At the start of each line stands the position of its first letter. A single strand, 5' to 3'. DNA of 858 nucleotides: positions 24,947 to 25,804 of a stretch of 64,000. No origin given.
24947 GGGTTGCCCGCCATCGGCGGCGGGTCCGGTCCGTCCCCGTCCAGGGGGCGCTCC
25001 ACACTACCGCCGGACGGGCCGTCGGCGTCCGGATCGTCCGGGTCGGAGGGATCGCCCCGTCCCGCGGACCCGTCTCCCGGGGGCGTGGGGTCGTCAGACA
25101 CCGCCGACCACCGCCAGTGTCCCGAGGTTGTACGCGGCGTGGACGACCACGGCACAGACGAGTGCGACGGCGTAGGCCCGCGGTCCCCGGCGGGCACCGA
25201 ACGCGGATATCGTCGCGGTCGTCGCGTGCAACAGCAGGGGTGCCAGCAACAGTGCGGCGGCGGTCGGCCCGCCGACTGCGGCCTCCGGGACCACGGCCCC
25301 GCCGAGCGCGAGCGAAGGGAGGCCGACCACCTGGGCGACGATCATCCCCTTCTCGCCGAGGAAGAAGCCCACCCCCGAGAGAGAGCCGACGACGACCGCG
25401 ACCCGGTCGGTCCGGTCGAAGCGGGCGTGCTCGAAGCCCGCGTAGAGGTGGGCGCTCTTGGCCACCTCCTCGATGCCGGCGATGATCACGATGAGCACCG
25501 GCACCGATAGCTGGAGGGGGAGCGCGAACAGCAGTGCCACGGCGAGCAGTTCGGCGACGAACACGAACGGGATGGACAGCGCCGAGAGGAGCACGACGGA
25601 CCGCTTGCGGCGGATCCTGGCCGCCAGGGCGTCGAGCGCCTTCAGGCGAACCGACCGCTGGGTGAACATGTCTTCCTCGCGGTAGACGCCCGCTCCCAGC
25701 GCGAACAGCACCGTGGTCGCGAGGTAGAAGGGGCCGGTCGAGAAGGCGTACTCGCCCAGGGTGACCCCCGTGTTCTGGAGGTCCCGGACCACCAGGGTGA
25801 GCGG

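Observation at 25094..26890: ABC-2 permease fused to a PrsW-like intramembrane protease, inside a three-gene ABC operon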

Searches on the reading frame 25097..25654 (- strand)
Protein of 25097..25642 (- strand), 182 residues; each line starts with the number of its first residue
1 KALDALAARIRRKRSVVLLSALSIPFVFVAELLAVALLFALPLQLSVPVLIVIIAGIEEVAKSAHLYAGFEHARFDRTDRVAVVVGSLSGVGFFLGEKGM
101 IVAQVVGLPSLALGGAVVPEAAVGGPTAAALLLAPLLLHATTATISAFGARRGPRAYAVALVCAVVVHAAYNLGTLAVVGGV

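Call 5: search_protein_families(library=pfam, proteins=[window:25097-25642:-], max_evalue=10)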
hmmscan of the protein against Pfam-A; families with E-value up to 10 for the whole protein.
seq(182 aa): 0 families

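Call 16: search_solved_structures(query=A2, max_evalue=10, show_alignments=2)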
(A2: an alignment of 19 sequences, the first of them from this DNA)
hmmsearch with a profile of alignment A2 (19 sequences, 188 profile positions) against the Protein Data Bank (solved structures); distinct sequences matched with E-value up to 10: 0.

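Call 19: find_related_loci(query=A2, collection=genome_contigs, flank=5000)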
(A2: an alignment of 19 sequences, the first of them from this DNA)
Query A2 (186 aa) in genome_contigs; peptide patterns used: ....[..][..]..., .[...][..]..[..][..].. (x = any residue, [..] = any of these).
599 stretches matched a pattern (row limit reached: there are more); 377 encode a relative of the query (tblastn E <= 1e-3); the best 80 are kept; 80 distinct loci.
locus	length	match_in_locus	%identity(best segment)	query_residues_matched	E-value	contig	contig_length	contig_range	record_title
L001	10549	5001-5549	59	2-184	5e-60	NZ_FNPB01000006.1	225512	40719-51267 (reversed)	Halobellus clavatus strain CGMCC 1.10118, whole genome shotgun sequence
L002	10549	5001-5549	59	2-184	2e-59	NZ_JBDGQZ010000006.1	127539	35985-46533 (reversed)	MAG: Halobellus sp. isolate DAL-Ass_37_98C3R c_000000000030, whole genome shotgun sequence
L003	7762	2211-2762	58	1-184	3e-58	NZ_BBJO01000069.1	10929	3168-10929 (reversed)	Halobellus rufus strain CBA1103, whole genome shotgun sequence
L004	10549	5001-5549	56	2-184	2e-58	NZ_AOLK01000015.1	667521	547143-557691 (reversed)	Haloferax elongans ATCC BAA-1513 contig_15, whole genome shotgun sequence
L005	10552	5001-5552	55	1-184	1e-58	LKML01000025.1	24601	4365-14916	MAG: Haloferacaceae archaeon B1-Br10_E2g22 LB-BRINE-C493, whole genome shotgun sequence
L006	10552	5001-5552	57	1-184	9e-59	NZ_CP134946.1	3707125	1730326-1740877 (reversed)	Halobellus marinus strain DFY28 chromosome, complete genome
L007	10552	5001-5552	57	1-184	2e-57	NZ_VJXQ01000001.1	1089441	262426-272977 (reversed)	Halobellus captivus strain ZY21 scaffold1, whole genome shotgun sequence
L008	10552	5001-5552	58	1-184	2e-57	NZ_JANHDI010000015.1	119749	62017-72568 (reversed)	Halobellus rarus strain YC21 Scaffold13_1, whole genome shotgun sequence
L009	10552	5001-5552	56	1-184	3e-57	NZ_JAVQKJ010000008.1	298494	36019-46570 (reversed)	Halobellus ordinarius strain ZY16 ZY16_ctg008, whole genome shotgun sequence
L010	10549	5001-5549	55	2-184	5e-57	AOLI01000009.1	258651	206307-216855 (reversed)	Haloferax larsenii JCM 13917 contig_9, whole genome shotgun sequence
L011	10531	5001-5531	60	1-177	9e-57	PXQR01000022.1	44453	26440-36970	MAG: Halobacteriales archaeon QH_6_64_20 qh_6_scaffold_148, whole genome shotgun sequence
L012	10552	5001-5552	57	1-183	3e-56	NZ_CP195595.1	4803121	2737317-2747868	Natronorubrum sp. FCH18a chromosome, complete genome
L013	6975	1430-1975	62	1-177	7e-56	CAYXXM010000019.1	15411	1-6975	MAG TPA_asm: uncultured Haloferacaceae archaeon isolate binchicken_co198_20 genome assembly, contig: NODE_180_length_154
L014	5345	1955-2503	58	2-184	6e-56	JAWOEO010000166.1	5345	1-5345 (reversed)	MAG: Halohasta sp. isolate BLK5-3.bin.24 k191_2318809, whole genome shotgun sequence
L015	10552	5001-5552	65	2-180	9e-56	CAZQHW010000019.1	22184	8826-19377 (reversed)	MAG TPA_asm: uncultured Halobacteriales archaeon isolate SRP185896_co1_16 genome assembly, contig: NODE_1086_length_2218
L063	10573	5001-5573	53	2-184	5e-49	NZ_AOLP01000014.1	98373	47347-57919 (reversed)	Haloferax denitrificans ATCC 35960 contig_14, whole genome shotgun sequence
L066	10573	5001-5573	55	2-184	5e-49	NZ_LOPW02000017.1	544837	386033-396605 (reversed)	Haloferax marisrubri strain SB3 scf100016, whole genome shotgun sequence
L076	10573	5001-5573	54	2-184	7e-48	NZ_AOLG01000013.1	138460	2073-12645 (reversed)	Haloferax prahovense DSM 18310 contig_13, whole genome shotgun sequence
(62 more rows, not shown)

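Call 21: search_protein_representatives(alignment_id=A2)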
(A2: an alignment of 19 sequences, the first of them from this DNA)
Query: 19 sequences, 188 profile positions. Proteins with E-value up to 0.001 (for the whole library): 190; up to 1e-10: 124; up to 1e-30: 48. The best 150 are listed.
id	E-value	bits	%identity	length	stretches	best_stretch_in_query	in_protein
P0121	9.8e-81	286.7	-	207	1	1-188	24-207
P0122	8.9e-75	267.3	-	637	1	1-188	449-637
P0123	4.3e-69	248.7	-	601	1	1-188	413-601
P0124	2.8e-68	246.1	-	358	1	1-188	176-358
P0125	1.1e-61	224.5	-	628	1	1-187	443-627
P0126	1.6e-60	220.7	-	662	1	1-186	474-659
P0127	1.8e-60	220.7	-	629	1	1-187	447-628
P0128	4.5e-59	216.1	-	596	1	1-188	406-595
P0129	5.7e-59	215.7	-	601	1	3-187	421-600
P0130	6.5e-58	212.3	-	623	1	1-187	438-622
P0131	1.2e-57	211.4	-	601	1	1-187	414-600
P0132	2.7e-57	210.3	-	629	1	1-186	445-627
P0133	6.5e-57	209.0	-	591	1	3-187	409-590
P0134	1.5e-56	207.8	-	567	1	1-186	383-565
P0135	2.3e-55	204.0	-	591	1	1-186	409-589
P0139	9.3e-55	202.0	-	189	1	5-187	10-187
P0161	1.3e-37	146.1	-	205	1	2-185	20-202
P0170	9.7e-30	120.4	-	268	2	35-80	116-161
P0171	4.5e-25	105.2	-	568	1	16-187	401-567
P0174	9.4e-24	100.9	-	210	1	4-185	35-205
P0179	1.1e-21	94.1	-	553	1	1-185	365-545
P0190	2.9e-19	86.2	-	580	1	4-187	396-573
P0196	2.9e-17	79.8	-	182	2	4-109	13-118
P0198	5.3e-17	78.9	-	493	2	82-156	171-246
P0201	1.4e-16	77.5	-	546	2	11-188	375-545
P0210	6.5e-15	72.1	-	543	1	4-184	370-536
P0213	1.7e-14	70.7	-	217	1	5-185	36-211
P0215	3.6e-14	69.6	-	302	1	105-185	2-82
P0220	3.4e-13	66.5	-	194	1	6-184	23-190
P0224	9.8e-13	65.0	-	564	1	6-185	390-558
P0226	1.4e-12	64.5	-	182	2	2-109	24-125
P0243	8.2e-11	58.7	-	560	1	6-185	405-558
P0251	4.2e-10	56.4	-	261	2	13-109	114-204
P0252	4.7e-10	56.2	-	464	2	14-108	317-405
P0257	1.3e-09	54.8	-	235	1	20-148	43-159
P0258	1.4e-09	54.7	-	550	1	4-184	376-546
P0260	1.4e-09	54.6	-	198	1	5-182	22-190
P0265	7.4e-09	52.3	-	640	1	18-184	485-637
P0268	9.5e-08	48.7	-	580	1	24-184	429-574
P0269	1.0e-07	48.6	-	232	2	23-113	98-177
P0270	1.2e-07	48.4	-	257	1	18-77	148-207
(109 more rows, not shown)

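Call 23: search_protein_families(library=pfam, proteins=[P0171, P0179, P0190, P0201, P0210, P0224, P0243, P0258, P0265, P0268], max_evalue=0.1)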
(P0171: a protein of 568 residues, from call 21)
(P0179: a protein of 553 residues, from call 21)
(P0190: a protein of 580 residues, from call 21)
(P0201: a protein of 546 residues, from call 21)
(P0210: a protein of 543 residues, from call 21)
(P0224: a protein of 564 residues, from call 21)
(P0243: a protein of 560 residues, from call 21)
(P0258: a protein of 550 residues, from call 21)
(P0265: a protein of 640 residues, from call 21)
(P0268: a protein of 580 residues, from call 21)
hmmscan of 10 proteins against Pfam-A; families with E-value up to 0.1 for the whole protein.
P0171 (568 aa): 1 family
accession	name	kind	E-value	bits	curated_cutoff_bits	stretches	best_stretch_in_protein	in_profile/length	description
PF12698.13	ABC2_membrane_3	-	1.3e-07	31.5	31.6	1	29-369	4-342/347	ABC-2 family transporter protein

P0179 (553 aa): 1 family
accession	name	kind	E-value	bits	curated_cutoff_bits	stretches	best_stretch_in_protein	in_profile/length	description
PF12698.13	ABC2_membrane_3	-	0.0005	19.7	31.6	1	175-352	158-344/347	ABC-2 family transporter protein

P0190 (580 aa): 0 families

P0201 (546 aa): 2 families
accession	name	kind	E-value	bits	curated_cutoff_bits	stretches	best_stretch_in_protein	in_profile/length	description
PF10306.14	FLILHELTA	-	0.083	13.7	25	0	495-517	26-45/80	Hypothetical protein FLILHELTA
PF17665.6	DUF5527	-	0.093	12.8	28.5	0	6-47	15-54/139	Family of unknown function (DUF5527)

P0210 (543 aa): 0 families

P0224 (564 aa): 1 family
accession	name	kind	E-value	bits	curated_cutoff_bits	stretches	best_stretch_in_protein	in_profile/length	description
PF12698.13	ABC2_membrane_3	-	7.2e-05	22.5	31.6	1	22-371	59-345/347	ABC-2 family transporter protein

P0243 (560 aa): 2 families
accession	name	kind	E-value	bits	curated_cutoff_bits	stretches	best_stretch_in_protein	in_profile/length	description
PF12698.13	ABC2_membrane_3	-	1.6e-08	34.5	31.6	1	68-360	41-316/347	ABC-2 family transporter protein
PF13179.11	DUF4006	-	0.081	13.3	22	0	23-55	20-51/64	Family of unknown function (DUF4006)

P0258 (550 aa): 1 family
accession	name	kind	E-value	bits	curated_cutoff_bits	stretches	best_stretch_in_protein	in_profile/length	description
PF12698.13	ABC2_membrane_3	-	9.1e-07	28.7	31.6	1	177-358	150-343/347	ABC-2 family transporter protein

P0265 (640 aa): 1 family
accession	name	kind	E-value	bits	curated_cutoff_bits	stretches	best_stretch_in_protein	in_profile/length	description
PF12698.13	ABC2_membrane_3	-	2.2e-05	24.1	31.6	1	264-450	143-343/347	ABC-2 family transporter protein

P0268 (580 aa): 1 family
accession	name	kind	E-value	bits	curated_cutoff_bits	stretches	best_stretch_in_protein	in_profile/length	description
PF12698.13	ABC2_membrane_3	-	5e-09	36.1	31.6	1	99-346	62-303/347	ABC-2 family transporter protein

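Call 24: list_cluster_members(proteins=[P0171, P0179, P0190, P0201, P0210, P0224, P0243, P0258, P0265, P0268])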
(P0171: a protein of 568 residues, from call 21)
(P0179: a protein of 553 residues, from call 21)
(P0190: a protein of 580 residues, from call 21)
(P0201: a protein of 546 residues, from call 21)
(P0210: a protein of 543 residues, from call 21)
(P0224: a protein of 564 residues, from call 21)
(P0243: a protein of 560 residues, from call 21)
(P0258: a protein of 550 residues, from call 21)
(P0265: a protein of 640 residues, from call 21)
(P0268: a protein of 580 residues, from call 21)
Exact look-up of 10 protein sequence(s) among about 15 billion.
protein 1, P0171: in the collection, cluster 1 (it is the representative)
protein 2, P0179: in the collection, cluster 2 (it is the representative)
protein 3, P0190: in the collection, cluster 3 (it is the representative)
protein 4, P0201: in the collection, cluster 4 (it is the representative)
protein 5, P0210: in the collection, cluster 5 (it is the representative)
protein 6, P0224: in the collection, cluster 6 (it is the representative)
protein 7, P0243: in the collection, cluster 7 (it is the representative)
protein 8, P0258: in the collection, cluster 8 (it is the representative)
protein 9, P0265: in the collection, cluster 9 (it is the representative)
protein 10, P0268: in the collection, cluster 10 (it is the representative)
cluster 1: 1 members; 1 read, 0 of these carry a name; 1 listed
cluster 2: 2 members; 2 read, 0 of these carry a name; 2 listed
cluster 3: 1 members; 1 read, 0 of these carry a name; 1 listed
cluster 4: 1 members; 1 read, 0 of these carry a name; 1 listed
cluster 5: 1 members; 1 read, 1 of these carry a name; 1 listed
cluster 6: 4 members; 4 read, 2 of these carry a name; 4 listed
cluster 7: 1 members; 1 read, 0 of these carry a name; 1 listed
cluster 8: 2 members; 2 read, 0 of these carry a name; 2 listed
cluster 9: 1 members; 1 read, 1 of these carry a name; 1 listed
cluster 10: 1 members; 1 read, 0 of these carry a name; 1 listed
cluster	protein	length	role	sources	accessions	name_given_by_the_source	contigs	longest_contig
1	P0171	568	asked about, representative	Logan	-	-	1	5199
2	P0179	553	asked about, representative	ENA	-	-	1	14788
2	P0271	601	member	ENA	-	-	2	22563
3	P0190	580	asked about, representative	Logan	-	-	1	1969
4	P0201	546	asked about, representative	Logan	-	-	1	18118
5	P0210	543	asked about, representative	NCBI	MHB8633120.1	MAG: hypothetical protein ACYDBQ_04005 [Thermoplasmatota archaeon]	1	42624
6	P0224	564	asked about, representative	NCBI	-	-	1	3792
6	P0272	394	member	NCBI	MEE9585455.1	MAG: ABC transporter permease, partial [Nitrososphaerales archaeon]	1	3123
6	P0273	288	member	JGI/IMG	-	hypothetical protein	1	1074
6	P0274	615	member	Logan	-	-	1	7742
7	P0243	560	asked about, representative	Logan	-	-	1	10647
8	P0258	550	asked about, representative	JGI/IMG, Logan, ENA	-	-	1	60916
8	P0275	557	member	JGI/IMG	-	-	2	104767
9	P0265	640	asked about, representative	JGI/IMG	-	ABC-type Na+ efflux pump permease subunit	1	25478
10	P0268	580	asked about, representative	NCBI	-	-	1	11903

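Call 39: predict_structure(alignment_id=A4)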
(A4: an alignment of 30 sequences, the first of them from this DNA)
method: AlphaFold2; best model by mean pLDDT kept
length: 186 residues; sequences in the alignment: 30
mean_pLDDT: 90.0   pTM: 0.86
mean pLDDT of the five models: 90.0, 89.0, 87.6, 87.0, 86.8
residues with pLDDT >= 90: 133; 70-90: 29; 50-70: 23; < 50: 1
segments of 3 or more residues with pLDDT < 50: none
pLDDT, mean of each block of 10 residues (from residue 1): 77 96 96 94 91 95 98 97 98 98 79 64 72 89 98 98 99 94 69
secondary structure, 60 per line:
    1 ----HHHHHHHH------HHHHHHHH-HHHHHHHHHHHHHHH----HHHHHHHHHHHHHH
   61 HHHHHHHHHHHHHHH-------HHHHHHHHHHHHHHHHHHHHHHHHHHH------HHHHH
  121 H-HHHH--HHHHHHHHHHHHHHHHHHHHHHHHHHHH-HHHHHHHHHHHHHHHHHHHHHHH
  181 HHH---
elements in order: H5-12 H19-26 H28-42 H47-75 H83-109 H116-121 H123-126 H129-156 H158-183

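Call 43: fold_search(model_id=the predicted structure, library=pdb)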
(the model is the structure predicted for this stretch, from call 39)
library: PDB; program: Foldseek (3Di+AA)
matches with E <= 10: 88; with E <= 0.001: 0
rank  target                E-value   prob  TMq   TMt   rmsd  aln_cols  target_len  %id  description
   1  8fed_I                1.1e+00  0.20  0.29  0.23  12.2       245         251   16  Structure of Mce1-LucB complex from Mycobacterium smegmatis (Map1) (released 2023-02-22)
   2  7cha_G                1.5e+00  0.12  0.24  0.19  12.9       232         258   15  Cryo-EM structure of P.aeruginosa MlaFEBD with AMPPNP (released 2021-05-19)
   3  4u9l_A                1.7e+00  0.16  0.29  0.29  10.7       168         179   14  Structure of a membrane protein (released 2014-12-03)
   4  5a63_C                1.9e+00  0.44  0.45  0.37   9.5       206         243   17  Cryo-EM structure of the human gamma-secretase complex at 3.4 angstrom resolution. (released 2015-08-05)
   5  8oqy_C                1.9e+00  0.38  0.43  0.37   9.8       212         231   15  Structure of apo form of human gamma-secretase PSEN1 APH-1B isoform reconstituted into lipid nanodisc (released 2024-04-24)
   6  4fc4_A                1.9e+00  0.09  0.23  0.18  17.3       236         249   13  FNT family ion channel (released 2012-11-21)
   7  2zy9_B                2.1e+00  0.25  0.36  0.19  10.5       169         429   17  Improved crystal structure of magnesium transporter MgtE (released 2009-12-01)
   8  4fc4_G                2.3e+00  0.13  0.29  0.24  17.0       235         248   12  FNT family ion channel (released 2012-11-21)
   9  4u9n_A                2.6e+00  0.13  0.28  0.29  10.7       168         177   15  Structure of a membrane protein (released 2014-12-03)
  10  4u9l_B                2.6e+00  0.11  0.25  0.25  13.0       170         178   14  Structure of a membrane protein (released 2014-12-03)
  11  9fup                  3.0e+00  0.14  0.26  0.16  11.8       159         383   14  Serial microseconds crystallography at ID29 using fixed-target (small foils): A2a adenosine receptor co-crystallised wit (released 2025-01-22)
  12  6z5u_A                3.0e+00  0.09  0.25  0.20  13.0       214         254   15  Cryo-EM structure of the A. baumannii MlaBDEF complex bound to APPNHP (released 2021-05-05)
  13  9jrm                  3.3e+00  0.12  0.26  0.15   9.9       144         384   23  outward-open hSLC19A1 + 2'3'-CDAS (released 2025-02-26)
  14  6ps7                  3.3e+00  0.10  0.23  0.13  12.8       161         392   16  XFEL A2aR structure by ligand exchange from LUF5843 to ZM241385. (released 2019-11-13)
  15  8cu6                  3.4e+00  0.12  0.26  0.16  11.7       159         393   13  Crystal structure of A2AAR-StaR2-S277-bRIL in complex with a novel A2a antagonist, LJ-4517 (released 2022-08-31)
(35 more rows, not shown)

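Call 46: search_protein_families(library=pfam, proteins=[P0170, P0196, P0198, P0226, P0251, P0252, P0257, P0269, P0270, P0215], max_evalue=0.1)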
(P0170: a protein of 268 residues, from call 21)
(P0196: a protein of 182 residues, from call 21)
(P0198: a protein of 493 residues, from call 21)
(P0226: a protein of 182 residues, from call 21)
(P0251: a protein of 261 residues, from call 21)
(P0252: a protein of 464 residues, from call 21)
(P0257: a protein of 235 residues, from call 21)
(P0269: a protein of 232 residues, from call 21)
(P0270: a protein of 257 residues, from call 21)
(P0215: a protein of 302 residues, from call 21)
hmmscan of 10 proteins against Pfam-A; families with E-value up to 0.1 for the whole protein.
P0170 (268 aa): 0 families

P0196 (182 aa): 0 families

P0198 (493 aa): 0 families

P0226 (182 aa): 0 families

P0251 (261 aa): 0 families

P0252 (464 aa): 0 families

P0257 (235 aa): 1 family
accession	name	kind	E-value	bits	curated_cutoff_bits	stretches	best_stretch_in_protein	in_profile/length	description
PF13367.11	PrsW-protease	-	1.4e-05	25.2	23.5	1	41-138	7-108/196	PrsW family intramembrane metalloprotease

P0269 (232 aa): 0 families

P0270 (257 aa): 0 families

P0215 (302 aa): 2 families
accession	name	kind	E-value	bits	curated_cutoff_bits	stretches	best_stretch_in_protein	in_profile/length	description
PF19779.4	DUF6264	-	0.053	14.1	31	1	25-84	115-173/183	Family of unknown function (DUF6264)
PF12679.13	ABC2_membrane_2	-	0.079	12.6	27.2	0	226-302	72-99/283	ABC-2 family transporter protein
